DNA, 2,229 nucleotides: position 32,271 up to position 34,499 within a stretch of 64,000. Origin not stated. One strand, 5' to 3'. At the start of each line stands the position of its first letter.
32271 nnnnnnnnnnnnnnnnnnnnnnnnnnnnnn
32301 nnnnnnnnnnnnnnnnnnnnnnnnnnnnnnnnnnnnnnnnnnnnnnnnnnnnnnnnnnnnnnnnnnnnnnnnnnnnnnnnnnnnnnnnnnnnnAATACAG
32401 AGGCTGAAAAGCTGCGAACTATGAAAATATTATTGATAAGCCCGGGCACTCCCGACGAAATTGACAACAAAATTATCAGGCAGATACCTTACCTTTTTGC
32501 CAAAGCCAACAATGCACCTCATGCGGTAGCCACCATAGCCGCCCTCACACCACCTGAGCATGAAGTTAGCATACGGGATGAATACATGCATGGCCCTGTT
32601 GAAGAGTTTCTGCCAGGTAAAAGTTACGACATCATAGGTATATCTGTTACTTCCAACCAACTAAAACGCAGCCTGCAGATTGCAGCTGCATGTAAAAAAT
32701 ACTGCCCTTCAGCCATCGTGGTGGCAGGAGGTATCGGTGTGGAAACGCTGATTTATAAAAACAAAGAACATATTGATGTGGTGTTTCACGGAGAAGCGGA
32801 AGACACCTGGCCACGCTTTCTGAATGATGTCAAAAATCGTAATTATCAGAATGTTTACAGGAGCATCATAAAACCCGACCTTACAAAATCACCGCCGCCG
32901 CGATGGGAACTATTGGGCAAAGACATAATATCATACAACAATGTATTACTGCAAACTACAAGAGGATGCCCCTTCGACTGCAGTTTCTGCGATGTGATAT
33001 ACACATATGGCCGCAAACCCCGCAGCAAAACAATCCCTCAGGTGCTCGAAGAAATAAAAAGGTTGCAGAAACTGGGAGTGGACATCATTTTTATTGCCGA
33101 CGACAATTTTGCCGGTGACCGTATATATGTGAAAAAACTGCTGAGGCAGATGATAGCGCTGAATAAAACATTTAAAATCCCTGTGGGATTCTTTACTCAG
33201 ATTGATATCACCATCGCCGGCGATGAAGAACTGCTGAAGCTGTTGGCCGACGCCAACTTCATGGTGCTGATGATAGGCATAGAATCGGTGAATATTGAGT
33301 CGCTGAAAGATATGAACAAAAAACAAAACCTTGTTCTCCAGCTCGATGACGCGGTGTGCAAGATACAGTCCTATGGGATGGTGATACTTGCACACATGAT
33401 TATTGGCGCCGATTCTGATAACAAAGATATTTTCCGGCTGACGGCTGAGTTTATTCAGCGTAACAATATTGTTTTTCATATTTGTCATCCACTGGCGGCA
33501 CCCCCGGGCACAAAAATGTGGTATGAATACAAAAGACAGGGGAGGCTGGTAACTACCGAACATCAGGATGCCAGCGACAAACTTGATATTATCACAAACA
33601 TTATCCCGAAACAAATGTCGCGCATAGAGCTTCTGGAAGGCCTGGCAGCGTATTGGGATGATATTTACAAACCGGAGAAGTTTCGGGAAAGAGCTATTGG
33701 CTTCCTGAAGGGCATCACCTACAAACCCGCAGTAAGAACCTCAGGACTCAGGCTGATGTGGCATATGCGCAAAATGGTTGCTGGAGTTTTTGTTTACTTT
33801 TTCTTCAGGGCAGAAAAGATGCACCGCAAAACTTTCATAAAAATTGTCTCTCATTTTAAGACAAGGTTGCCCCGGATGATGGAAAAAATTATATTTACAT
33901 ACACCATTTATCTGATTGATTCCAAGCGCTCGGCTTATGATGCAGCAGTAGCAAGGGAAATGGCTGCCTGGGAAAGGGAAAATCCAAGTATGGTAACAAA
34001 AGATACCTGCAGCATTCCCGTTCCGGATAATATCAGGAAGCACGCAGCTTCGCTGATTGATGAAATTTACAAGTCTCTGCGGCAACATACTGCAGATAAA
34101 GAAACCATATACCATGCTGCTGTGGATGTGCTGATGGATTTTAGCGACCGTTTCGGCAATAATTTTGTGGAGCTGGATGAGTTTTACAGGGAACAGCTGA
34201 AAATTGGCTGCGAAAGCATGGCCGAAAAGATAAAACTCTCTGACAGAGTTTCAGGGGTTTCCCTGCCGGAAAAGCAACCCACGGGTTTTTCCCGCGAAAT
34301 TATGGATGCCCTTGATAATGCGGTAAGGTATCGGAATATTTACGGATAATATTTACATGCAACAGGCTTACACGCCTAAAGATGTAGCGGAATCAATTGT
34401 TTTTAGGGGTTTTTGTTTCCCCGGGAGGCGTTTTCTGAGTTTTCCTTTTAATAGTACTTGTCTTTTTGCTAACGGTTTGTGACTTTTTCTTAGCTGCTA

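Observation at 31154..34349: GT-C-like membrane protein plus B12-binding radical SAM enzyme as a two-gene unit of unknown function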

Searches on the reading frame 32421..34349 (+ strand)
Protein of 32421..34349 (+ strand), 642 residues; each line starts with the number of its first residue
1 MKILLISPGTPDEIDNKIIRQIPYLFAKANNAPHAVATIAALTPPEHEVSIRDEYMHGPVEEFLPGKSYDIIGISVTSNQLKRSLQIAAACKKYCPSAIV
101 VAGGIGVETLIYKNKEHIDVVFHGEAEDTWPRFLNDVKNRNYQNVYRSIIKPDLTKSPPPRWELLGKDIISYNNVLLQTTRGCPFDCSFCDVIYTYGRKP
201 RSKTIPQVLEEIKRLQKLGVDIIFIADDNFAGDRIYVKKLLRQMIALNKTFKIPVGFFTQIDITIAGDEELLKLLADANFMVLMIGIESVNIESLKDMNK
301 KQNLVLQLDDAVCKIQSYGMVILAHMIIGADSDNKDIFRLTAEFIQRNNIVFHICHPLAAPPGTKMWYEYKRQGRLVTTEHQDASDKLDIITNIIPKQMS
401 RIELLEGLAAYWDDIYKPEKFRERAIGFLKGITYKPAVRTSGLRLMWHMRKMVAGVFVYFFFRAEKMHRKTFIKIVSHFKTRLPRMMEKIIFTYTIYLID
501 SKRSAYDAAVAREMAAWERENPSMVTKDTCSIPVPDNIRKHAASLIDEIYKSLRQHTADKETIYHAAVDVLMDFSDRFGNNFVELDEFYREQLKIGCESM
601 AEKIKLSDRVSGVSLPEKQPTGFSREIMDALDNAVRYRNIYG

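Call 3: search_protein_families(library=pfam, proteins=[window:32421-34349:+], max_evalue=0.01)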
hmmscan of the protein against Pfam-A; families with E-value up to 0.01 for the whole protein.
window:32421-34349:+ (642 aa): 3 families
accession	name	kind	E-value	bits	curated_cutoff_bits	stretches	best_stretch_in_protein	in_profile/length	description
PF04055.27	Radical_SAM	-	7.5e-17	62.4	29.5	1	178-344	2-165/166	Radical SAM superfamily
PF13282.11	DUF4070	-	8.5e-09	36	22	1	364-492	1-123/144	Domain of unknown function (DUF4070)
PF02310.24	B12-binding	-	3.7e-07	30.5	32.1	1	47-132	29-119/121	B12 binding domain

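Call 4: search_protein_families(library=ncbifam, proteins=[window:32421-34349:+], max_evalue=0.01)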
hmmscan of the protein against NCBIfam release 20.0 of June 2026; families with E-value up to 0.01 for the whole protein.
window:32421-34349:+ (642 aa): 28 families (the best 25 are shown)
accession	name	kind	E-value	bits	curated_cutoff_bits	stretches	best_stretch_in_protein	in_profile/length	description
TIGR04479.1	bcpD_PhpK_rSAM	subfamily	1.6e-23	82.9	600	1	173-349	240-410/504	PhpK family radical SAM P-methyltransferase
TIGR02026.1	BchE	equivalog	2.9e-20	72.6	481.35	1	162-410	177-422/497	magnesium-protoporphyrin IX monomethyl ester anaerobic oxidative cyclase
TIGR04013.1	B12_SAM_MJ_1487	hypoth_equivalog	5.7e-20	71.5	251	1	35-368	12-355/382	TIGR04013 family B12-binding domain/radical SAM domain-containing protein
NF033712.0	B12_rSAM_KedN5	subfamily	6.5e-19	67.6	700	2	171-338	192-360/624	KedN5 family methylcobalamin-dependent radical SAM C-methyltransferase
TIGR04014.1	B12_SAM_MJ_0865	equivalog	5e-18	65.1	360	1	87-389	60-380/434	methyl-coenzyme M reductase glutamine C-methyltransferase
TIGR04367.1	HpnR_B12_rSAM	equivalog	2.8e-17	62.4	650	1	178-401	190-398/490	hopanoid C-3 methylase HpnR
TIGR03471.1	HpnJ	equivalog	3.1e-17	62.6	577.6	1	175-416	198-433/472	hopanoid biosynthesis associated radical SAM protein HpnJ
TIGR04072.2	rSAM_ladder_B12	equivalog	2.4e-16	59.4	360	1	81-434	83-433/443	lipid biosynthesis B12-binding/radical SAM protein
TIGR03975.1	rSAM_ocin_1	subfamily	3.8e-16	58.7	281.85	2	65-145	125-211/606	RiPP maturation radical SAM C-methyltransferase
NF038361.1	rSAM_Sden_1168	equivalog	1.6e-15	56.7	575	1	176-375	284-478/560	Sden_1168 family B12-binding radical SAM P-methyltransferase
NF050148.1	rSAM_ApyD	equivalog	3.6e-14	52.1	750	1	69-371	75-394/645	RiPP biosynthesis radical SAM protein ApyD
NF040542.1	rSAM_RCCLKC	equivalog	1.4e-13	50.8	450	1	132-350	140-352/423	arsinothricin biosynthesis radical SAM protein ArsL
TIGR04295.1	B12_rSAM_oligo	hypoth_equivalog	3.6e-13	49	400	1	177-340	203-355/422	TIGR04295 family B12-binding domain-containing radical SAM protein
TIGR01579.1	MiaB-like-C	equivalog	3.3e-11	43.1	357.05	1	76-351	44-321/416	tRNA (N(6)-L-threonylcarbamoyladenosine(37)-C(2))-methylthiotransferase MtaB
TIGR00089.1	TIGR00089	subfamily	2.9e-10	39.5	251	1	81-350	55-320/429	MiaB/RimO family radical SAM methylthiotransferase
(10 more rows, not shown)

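Call 5: find_homologous_proteins(query=window:32421-34349:+, max_evalue=0.00001)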
Query window:32421-34349:+ (642 aa): 2310 proteins with E <= 0.00001 among 8000 candidates; the best 120 are listed.
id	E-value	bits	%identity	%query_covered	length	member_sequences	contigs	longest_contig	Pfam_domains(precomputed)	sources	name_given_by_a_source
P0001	1.2e-297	1006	67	100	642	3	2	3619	PF04055.28,PF13282.12,PF02310.25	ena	-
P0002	4.0e-294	995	66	100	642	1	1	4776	PF04055.28,PF13282.12,PF02310.25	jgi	jgi:radical SAM superfamily enzyme YgiQ (UPF0313 family)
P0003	5.2e-294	995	67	100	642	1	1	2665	PF04055.28,PF13282.12,PF02310.25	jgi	jgi:radical SAM superfamily enzyme YgiQ (UPF0313 family)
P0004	7.5e-294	994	66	100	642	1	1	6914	PF04055.28,PF13282.12,PF02310.25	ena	-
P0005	1.0e-293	994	67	100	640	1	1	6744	PF04055.28,PF13282.12,PF02310.25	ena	-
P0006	1.2e-293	993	66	100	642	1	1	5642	PF04055.28,PF13282.12,PF02310.25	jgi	jgi:radical SAM superfamily enzyme YgiQ (UPF0313 family)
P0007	1.2e-292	990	66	100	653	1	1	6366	PF04055.28,PF13282.12,PF02310.25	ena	-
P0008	6.7e-292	988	66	100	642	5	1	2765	PF04055.28,PF13282.12,PF02310.25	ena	-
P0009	1.2e-289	980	66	100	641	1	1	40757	PF04055.28,PF13282.12,PF02310.25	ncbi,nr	ncbi:MAG: radical SAM protein [Bacteroidetes bacterium]|nr:radical SAM protein [Bacteroidota bacteri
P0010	1.6e-289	980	66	100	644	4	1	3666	PF04055.28,PF13282.12,PF02310.25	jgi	-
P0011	1.5e-288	976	65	100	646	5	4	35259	PF04055.28,PF13282.12,PF02310.25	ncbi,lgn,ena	-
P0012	1.0e-287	974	67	100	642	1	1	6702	PF04055.28,PF13282.12,PF02310.25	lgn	-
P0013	1.6e-286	970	67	100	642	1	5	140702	PF04055.28,PF13282.12,PF02310.25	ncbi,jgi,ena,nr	ncbi:MAG TPA: radical SAM protein [Bacteroidales bacterium]|nr:radical SAM protein [Bacteroidales ba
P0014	2.2e-286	969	67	100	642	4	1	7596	PF04055.28,PF13282.12,PF02310.25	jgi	jgi:radical SAM superfamily enzyme YgiQ (UPF0313 family)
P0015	7.6e-285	964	66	100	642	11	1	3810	PF04055.28,PF13282.12,PF02310.25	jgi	-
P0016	3.7e-284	962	67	100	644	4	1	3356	PF04055.28,PF13282.12,PF02310.25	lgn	-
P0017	6.2e-283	958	66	100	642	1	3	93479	PF04055.28,PF13282.12,PF02310.25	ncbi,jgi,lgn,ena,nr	ncbi:MAG TPA: radical SAM protein [Bacteroidales bacterium]|nr:radical SAM protein [Bacteroidales ba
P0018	3.4e-279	946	66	100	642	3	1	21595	PF04055.28,PF13282.12,PF02310.25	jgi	-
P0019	2.0e-276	936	64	100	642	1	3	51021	PF04055.28,PF13282.12,PF02310.25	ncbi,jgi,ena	-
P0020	1.6e-264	897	61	100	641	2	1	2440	PF04055.28,PF13282.12,PF02310.25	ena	-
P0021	8.4e-263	891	60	100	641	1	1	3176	PF04055.28,PF13282.12,PF02310.25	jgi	jgi:radical SAM superfamily enzyme YgiQ (UPF0313 family)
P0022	6.4e-262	889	60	100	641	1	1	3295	PF04055.28,PF13282.12,PF02310.25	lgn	-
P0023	1.2e-261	888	60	100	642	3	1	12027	PF04055.28,PF13282.12,PF02310.25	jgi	jgi:radical SAM superfamily enzyme YgiQ (UPF0313 family)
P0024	6.6e-259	879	59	100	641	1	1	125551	PF04055.28,PF02310.25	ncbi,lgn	-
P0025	1.0e-255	868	58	100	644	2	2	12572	PF04055.28,PF13282.12,PF02310.25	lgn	-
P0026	4.5e-255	866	57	100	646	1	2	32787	PF04055.28,PF13282.12,PF02310.25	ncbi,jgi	-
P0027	1.1e-254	865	58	100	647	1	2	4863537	PF04055.28,PF13282.12,PF02310.25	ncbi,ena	-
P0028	4.7e-254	863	58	100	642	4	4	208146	PF04055.28,PF13282.12,PF02310.25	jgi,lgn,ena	-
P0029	7.1e-254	862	59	100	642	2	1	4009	PF04055.28,PF13282.12,PF02310.25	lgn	-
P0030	2.6e-253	860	58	100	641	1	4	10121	PF04055.28,PF13282.12,PF02310.25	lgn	-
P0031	9.9e-253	858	57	100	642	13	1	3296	PF04055.28,PF13282.12,PF02310.25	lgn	-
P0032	2.3e-252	857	56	100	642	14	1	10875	PF04055.28,PF13282.12,PF02310.25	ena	-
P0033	3.4e-251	853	57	100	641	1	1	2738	PF04055.28,PF13282.12,PF02310.25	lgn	-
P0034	2.2e-250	850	57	100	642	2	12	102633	PF04055.28,PF13282.12,PF02310.25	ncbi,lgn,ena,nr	ncbi:MAG: radical SAM protein [Bacteroidales bacterium]|nr:radical SAM protein [Bacteroidota bacteri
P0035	3.0e-250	850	56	100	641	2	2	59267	PF04055.28,PF13282.12,PF02310.25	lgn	-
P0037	9.1e-250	848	57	100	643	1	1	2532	PF04055.28,PF13282.12,PF02310.25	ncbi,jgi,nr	ncbi:MAG: radical SAM protein [Bacteroidia bacterium]|nr:radical SAM protein [Bacteroidia bacterium]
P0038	1.3e-249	848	58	100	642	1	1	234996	PF04055.28,PF13282.12,PF02310.25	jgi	-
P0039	3.9e-249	846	58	100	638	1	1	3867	PF04055.28,PF13282.12,PF02310.25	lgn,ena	-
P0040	6.2e-249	846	59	99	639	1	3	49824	PF04055.28,PF13282.12,PF02310.25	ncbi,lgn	-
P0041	1.6e-248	844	56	100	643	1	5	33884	PF04055.28,PF13282.12,PF02310.25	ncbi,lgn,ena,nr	ncbi:MAG: radical SAM protein [Bacteroidales bacterium]|nr:radical SAM protein [Bacteroidales bacter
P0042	2.5e-248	844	56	100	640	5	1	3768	PF04055.28,PF13282.12,PF02310.25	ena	-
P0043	3.7e-248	843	58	100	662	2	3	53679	PF04055.28,PF13282.12,PF02310.25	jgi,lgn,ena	-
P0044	3.9e-248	843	58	99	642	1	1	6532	PF04055.28,PF13282.12,PF02310.25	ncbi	-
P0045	8.4e-248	842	56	100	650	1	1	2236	PF04055.28,PF13282.12,PF02310.25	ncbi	-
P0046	8.7e-248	842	56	100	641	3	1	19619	PF04055.28,PF13282.12,PF02310.25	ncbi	-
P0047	8.7e-248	842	58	100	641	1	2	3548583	PF04055.28,PF13282.12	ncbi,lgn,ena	-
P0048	1.2e-247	841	58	99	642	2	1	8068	PF04055.28,PF13282.12,PF02310.25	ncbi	-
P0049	1.6e-247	841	57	100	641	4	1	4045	PF04055.28,PF13282.12,PF02310.25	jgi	jgi:radical SAM superfamily enzyme YgiQ (UPF0313 family)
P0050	2.4e-247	840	56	100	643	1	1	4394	PF04055.28,PF13282.12,PF02310.25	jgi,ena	-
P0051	2.9e-247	840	57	100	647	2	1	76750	PF04055.28,PF13282.12,PF02310.25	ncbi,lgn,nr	ncbi:MAG: radical SAM protein [Bacteroidales bacterium]|nr:radical SAM protein [Bacteroidales bacter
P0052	3.5e-247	840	57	100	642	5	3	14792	PF04055.28,PF13282.12,PF02310.25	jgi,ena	-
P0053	5.1e-247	839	58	100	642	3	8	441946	PF04055.28,PF13282.12,PF02310.25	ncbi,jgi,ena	ncbi:MAG: radical SAM protein [Bacteroidota bacterium]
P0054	7.8e-247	839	57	99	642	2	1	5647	PF04055.28,PF13282.12,PF02310.25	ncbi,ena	ncbi:MAG: radical SAM protein [Bacteroidota bacterium]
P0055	8.5e-247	839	56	100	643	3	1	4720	PF04055.28,PF13282.12,PF02310.25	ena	-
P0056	2.6e-246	837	58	100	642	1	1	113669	PF04055.28,PF13282.12,PF02310.25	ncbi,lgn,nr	ncbi:MAG: radical SAM protein [Bacteroidetes bacterium]|nr:radical SAM protein [Bacteroidota bacteri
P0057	5.9e-246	836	57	100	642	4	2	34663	PF04055.28,PF13282.12,PF02310.25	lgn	-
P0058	7.2e-246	835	57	100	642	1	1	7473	PF04055.28,PF13282.12,PF02310.25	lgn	-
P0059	8.4e-246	835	58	99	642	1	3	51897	PF04055.28,PF13282.12,PF02310.25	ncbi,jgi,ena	jgi:radical SAM superfamily enzyme YgiQ (UPF0313 family)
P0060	1.1e-245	835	57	100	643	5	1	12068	PF04055.28,PF13282.12,PF02310.25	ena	-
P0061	3.2e-245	833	57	100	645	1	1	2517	PF04055.28,PF13282.12,PF02310.25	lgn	-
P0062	3.3e-245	833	57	99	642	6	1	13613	PF04055.28,PF13282.12,PF02310.25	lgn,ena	-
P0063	3.8e-245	833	56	100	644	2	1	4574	PF04055.28,PF13282.12,PF02310.25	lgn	-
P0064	7.2e-245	832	57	99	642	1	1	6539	PF04055.28,PF13282.12,PF02310.25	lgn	-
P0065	8.1e-245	832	58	100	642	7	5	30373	PF04055.28,PF13282.12,PF02310.25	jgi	jgi:radical SAM superfamily enzyme YgiQ (UPF0313 family)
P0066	9.3e-245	832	57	100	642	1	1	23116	PF04055.28,PF13282.12,PF02310.25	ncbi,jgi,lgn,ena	ncbi:MAG: radical SAM protein [Bacteroidota bacterium]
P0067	1.4e-244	831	57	100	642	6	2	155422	PF04055.28,PF13282.12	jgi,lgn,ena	-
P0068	1.6e-244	831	56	100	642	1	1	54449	PF04055.28,PF13282.12,PF02310.25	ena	-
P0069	1.7e-244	831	57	100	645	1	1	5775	PF04055.28,PF13282.12,PF02310.25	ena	-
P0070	1.8e-244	831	56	100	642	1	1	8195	PF04055.28,PF13282.12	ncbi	-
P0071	3.6e-244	830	58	100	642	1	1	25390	PF04055.28,PF13282.12,PF02310.25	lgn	-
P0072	4.8e-244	829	57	99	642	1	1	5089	PF04055.28,PF13282.12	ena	-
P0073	5.9e-244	829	57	99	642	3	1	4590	PF04055.28,PF13282.12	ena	-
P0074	8.2e-244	829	58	100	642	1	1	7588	PF04055.28,PF13282.12,PF02310.25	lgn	-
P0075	3.0e-243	827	56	100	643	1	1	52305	PF04055.28,PF13282.12,PF02310.25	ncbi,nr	ncbi:MAG: radical SAM protein [Bacteroidales bacterium]|nr:radical SAM protein [Bacteroidales bacter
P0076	3.6e-243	827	57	99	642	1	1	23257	PF04055.28,PF13282.12,PF02310.25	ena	-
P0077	4.5e-243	826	55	100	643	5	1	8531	PF04055.28,PF13282.12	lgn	-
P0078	6.9e-243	826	57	98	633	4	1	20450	PF04055.28,PF13282.12,PF02310.25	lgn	-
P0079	1.1e-242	825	55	100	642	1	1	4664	PF04055.28,PF13282.12,PF02310.25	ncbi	-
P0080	2.2e-242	824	57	99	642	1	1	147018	PF04055.28,PF13282.12,PF02310.25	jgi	-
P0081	2.3e-242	824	57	100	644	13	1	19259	PF04055.28,PF13282.12,PF02310.25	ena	-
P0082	3.8e-242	823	57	99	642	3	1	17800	PF04055.28,PF13282.12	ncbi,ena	-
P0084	5.4e-242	823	56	100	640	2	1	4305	PF04055.28,PF13282.12,PF02310.25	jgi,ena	-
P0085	5.9e-242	823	57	99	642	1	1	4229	PF04055.28,PF13282.12,PF02310.25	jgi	jgi:radical SAM superfamily enzyme YgiQ (UPF0313 family)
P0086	7.8e-242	822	56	100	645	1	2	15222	PF04055.28,PF13282.12,PF02310.25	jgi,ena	-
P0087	9.0e-242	822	56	98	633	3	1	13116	PF04055.28,PF13282.12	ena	-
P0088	3.6e-241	820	56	99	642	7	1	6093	PF04055.28,PF13282.12,PF02310.25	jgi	jgi:radical SAM superfamily enzyme YgiQ (UPF0313 family)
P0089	4.3e-241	820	57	100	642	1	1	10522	PF04055.28,PF13282.12,PF02310.25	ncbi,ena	-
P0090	9.8e-241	819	55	100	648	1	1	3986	PF04055.28,PF13282.12,PF02310.25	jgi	jgi:radical SAM superfamily enzyme YgiQ (UPF0313 family)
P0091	1.1e-240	818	56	99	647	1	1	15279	PF04055.28,PF13282.12,PF02310.25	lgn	-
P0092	4.8e-240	816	56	99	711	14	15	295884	PF04055.28,PF13282.12,PF02310.25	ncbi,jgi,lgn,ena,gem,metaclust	metaclust:\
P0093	1.1e-239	815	57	99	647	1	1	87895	PF04055.28,PF13282.12,PF02310.25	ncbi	ncbi:MAG: radical SAM protein [Bacteroidales bacterium]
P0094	1.6e-239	815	56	100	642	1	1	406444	PF04055.28,PF13282.12,PF02310.25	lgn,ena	-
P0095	2.4e-239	814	57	99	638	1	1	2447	PF04055.28,PF13282.12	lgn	-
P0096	1.3e-238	811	55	100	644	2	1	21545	PF04055.28,PF13282.12,PF02310.25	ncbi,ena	-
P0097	1.4e-238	811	55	100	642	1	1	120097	PF04055.28,PF13282.12,PF02310.25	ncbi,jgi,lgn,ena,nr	ncbi:MAG: B12-binding domain-containing radical SAM protein [Bacteroidales bacterium]|nr:B12-binding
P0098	8.7e-236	802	56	99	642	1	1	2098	PF04055.28,PF13282.12,PF02310.25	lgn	-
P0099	4.3e-234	797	55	100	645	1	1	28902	PF04055.28,PF13282.12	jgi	jgi:radical SAM superfamily enzyme YgiQ (UPF0313 family)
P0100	1.9e-233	794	53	100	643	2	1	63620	PF04055.28,PF13282.12,PF02310.25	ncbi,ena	-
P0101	2.7e-209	715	50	99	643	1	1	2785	PF04055.28,PF13282.12,PF02310.25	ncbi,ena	-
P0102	2.1e-206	705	50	100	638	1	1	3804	PF04055.28,PF13282.12,PF02310.25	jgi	-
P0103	3.8e-206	704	48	100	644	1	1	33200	PF04055.28,PF13282.12,PF02310.25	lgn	-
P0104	2.3e-202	692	48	100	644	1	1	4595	PF04055.28,PF13282.12,PF02310.25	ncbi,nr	ncbi:MAG: DUF4070 domain-containing protein [Chitinivibrionales bacterium]|nr:DUF4070 domain-contain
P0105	4.0e-202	691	55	86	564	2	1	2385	PF04055.28,PF13282.12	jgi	jgi:radical SAM superfamily enzyme YgiQ (UPF0313 family)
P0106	9.4e-202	690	47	99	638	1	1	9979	PF04055.28,PF13282.12,PF02310.25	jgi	jgi:radical SAM superfamily enzyme YgiQ (UPF0313 family)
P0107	3.3e-201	688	48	100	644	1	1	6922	PF04055.28,PF13282.12,PF02310.25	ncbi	-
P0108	1.4e-200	686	48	99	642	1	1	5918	PF04055.28,PF13282.12,PF02310.25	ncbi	-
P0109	9.1e-197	673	47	99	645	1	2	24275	PF04055.28,PF13282.12,PF02310.25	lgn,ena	-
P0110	3.3e-196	671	47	100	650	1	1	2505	PF04055.28,PF13282.12,PF02310.25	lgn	-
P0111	6.0e-195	667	46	100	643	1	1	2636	PF04055.28,PF13282.12,PF02310.25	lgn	-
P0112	6.9e-194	664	46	99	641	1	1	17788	PF04055.28,PF13282.12,PF02310.25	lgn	-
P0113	7.4e-194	664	48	100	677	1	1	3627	PF04055.28,PF13282.12,PF02310.25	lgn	-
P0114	2.8e-193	662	49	96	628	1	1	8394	PF04055.28,PF13282.12,PF02310.25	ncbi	-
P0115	2.9e-193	662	47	100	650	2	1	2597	PF04055.28,PF13282.12,PF02310.25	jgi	-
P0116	4.0e-193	661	48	99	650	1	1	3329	PF04055.28,PF13282.12,PF02310.25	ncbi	-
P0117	1.9e-192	659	45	100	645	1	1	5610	PF04055.28,PF13282.12,PF02310.25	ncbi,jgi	jgi:radical SAM superfamily enzyme YgiQ (UPF0313 family)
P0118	4.1e-191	655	47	99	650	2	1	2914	PF04055.28,PF13282.12,PF02310.25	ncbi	-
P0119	5.7e-191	654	45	100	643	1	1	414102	PF04055.28,PF13282.12,PF02310.25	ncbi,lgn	-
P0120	8.5e-191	654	45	99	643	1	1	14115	PF04055.28,PF13282.12,PF02310.25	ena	-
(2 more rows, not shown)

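Call 6: find_related_loci(query=window:32421-34349:+, collection=genome_contigs, flank=8000)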
Query window:32421-34349:+ (642 aa) in genome_contigs; peptide patterns used: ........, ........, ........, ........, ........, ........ (x = any residue, [..] = any of these).
95 stretches matched a pattern; 21 encode a relative of the query (tblastn E <= 1e-3); 20 distinct loci.
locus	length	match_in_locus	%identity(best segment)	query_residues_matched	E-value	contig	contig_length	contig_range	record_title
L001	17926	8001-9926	66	1-642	0e+0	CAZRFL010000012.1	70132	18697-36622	MAG TPA_asm: uncultured Bacteroidales bacterium isolate SRP272421_co1_615 genome assembly, contig: NODE_532_length_70132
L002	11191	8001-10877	66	1-641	0e+0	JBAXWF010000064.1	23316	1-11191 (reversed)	MAG: Bacteroidota bacterium isolate ELA706 MAG706_64, whole genome shotgun sequence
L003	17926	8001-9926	65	1-641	0e+0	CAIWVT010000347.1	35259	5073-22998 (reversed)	uncultured bacterium isolate KR_bin-2776 genome assembly, contig: bin-2776:347/679, whole genome shotgun sequence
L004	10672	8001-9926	65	1-641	0e+0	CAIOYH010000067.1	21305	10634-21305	uncultured bacterium isolate Kiruna_bin-04925 genome assembly, contig: bin-04925:067/230, whole genome shotgun sequence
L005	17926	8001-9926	65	1-641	0e+0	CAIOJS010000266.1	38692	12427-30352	uncultured bacterium isolate AlinenLipids_bin-6511 genome assembly, contig: bin-6511:266/558, whole genome shotgun seque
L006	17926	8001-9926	67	1-642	0e+0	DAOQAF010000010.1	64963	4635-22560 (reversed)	MAG TPA_asm: Bacteroidales bacterium isolate AMR_MDS_1269 NODE_294_length_64963_cov_11.759198, whole genome shotgun sequ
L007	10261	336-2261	65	1-642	0e+0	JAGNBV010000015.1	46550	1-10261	MAG: Bacteroidales bacterium isolate Go_SlDig_bin_165 Go_SlDig_2020_length_46550_cov_16.328501, whole genome shotgun seq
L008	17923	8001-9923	66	1-642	0e+0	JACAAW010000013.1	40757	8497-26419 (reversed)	MAG: Bacteroidetes bacterium isolate Cfx2-01 MAG1_13, whole genome shotgun sequence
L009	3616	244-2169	65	1-642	0e+0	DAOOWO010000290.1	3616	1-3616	MAG TPA_asm: Bacteroidales bacterium isolate AMR_MDS_2413 NODE_25789_length_3616_cov_4.887672, whole genome shotgun sequ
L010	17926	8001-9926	66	1-642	0e+0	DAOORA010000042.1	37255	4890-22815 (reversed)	MAG TPA_asm: Bacteroidales bacterium isolate AMR_MDS_2557 NODE_1285_length_37255_cov_27.206559, whole genome shotgun seq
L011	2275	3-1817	65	37-641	0e+0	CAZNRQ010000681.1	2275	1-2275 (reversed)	MAG TPA_asm: uncultured Bacteroidales bacterium isolate SRP142039_co2_135 genome assembly, contig: NODE_80127_length_227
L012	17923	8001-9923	59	1-642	0e+0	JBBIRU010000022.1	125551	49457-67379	MAG: Bacteroidota bacterium isolate QH2S170213_bin_357 NODE_92_length_125551_cov_2.79148, whole genome shotgun sequence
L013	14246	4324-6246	56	1-641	0e+0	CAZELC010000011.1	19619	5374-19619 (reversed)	MAG TPA_asm: uncultured Bacteroidales bacterium isolate SRP220891_co1_21 genome assembly, contig: NODE_5286_length_19619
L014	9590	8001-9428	72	1-476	0e+0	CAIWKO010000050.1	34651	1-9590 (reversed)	MAG: uncultured Bacteroidales bacterium isolate AlinenLipids_bin-7433 genome assembly, contig: bin-7433:50/70, whole gen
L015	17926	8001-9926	64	1-642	0e+0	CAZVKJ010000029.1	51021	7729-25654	MAG TPA_asm: uncultured Bacteroidales bacterium isolate SRP089250_co1_43 genome assembly, contig: NODE_859_length_51021_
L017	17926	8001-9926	66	1-642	0e+0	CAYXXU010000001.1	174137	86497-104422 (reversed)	MAG TPA_asm: uncultured Bacteroidales bacterium isolate SRP220891_co2_158 genome assembly, contig: NODE_63_length_174137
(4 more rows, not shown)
